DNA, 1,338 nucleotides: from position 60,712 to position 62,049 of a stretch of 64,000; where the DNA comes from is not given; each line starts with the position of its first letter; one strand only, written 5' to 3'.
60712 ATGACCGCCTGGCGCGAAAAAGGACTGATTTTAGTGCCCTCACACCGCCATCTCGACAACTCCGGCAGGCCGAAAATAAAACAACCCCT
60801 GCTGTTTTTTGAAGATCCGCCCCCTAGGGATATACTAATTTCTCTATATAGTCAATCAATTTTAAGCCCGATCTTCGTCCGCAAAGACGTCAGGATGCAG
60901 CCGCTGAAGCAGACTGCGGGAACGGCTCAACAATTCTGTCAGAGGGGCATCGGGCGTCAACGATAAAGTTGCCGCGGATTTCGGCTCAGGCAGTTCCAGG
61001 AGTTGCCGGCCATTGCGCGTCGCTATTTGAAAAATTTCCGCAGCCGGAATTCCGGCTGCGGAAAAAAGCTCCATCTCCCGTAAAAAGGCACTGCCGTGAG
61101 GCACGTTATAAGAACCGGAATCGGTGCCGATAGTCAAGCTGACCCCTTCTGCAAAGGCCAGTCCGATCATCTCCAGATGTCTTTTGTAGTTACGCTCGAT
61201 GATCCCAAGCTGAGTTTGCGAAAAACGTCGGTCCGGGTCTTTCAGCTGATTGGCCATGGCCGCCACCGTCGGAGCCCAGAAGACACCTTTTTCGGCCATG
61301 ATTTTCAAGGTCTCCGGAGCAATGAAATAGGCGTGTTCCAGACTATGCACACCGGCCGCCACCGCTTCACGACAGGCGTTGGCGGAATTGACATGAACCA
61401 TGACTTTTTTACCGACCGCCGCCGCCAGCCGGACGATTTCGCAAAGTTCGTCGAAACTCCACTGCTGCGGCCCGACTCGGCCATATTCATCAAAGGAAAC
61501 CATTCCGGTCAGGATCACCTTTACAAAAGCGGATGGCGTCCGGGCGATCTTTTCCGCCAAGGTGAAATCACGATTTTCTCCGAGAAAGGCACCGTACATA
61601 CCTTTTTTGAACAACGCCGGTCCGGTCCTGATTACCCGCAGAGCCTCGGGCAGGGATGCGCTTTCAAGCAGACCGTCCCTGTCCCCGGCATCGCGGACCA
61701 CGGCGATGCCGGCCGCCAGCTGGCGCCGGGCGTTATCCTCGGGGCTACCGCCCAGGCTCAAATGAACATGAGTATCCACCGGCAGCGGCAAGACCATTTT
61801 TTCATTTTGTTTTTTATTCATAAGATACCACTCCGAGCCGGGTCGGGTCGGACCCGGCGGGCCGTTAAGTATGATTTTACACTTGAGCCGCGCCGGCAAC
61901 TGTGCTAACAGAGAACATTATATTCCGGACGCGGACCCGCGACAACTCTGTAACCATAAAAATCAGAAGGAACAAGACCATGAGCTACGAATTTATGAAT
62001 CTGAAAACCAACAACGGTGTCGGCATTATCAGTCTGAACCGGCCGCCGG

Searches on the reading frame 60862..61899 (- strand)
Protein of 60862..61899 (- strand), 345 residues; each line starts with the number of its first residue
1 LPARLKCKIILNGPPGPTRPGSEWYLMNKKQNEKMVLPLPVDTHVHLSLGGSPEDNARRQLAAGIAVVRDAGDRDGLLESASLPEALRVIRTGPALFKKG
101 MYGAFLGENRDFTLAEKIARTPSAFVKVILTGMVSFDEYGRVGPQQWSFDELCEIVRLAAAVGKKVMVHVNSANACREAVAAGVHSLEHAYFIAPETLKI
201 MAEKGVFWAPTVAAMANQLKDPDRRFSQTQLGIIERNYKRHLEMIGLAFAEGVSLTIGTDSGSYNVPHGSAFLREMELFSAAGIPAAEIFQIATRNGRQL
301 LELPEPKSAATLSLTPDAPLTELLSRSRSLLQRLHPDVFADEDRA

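Call 96: search_protein_families(library=pfam, proteins=[window:60862-61899:-], max_evalue=0.00001)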
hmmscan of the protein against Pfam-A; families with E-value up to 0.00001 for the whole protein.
window:60862-61899:- (345 aa): 1 family
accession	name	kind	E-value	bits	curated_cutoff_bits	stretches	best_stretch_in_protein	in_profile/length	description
PF01979.26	Amidohydro_1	-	1.5e-18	67.6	25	1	41-305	7-302/345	Amidohydrolase family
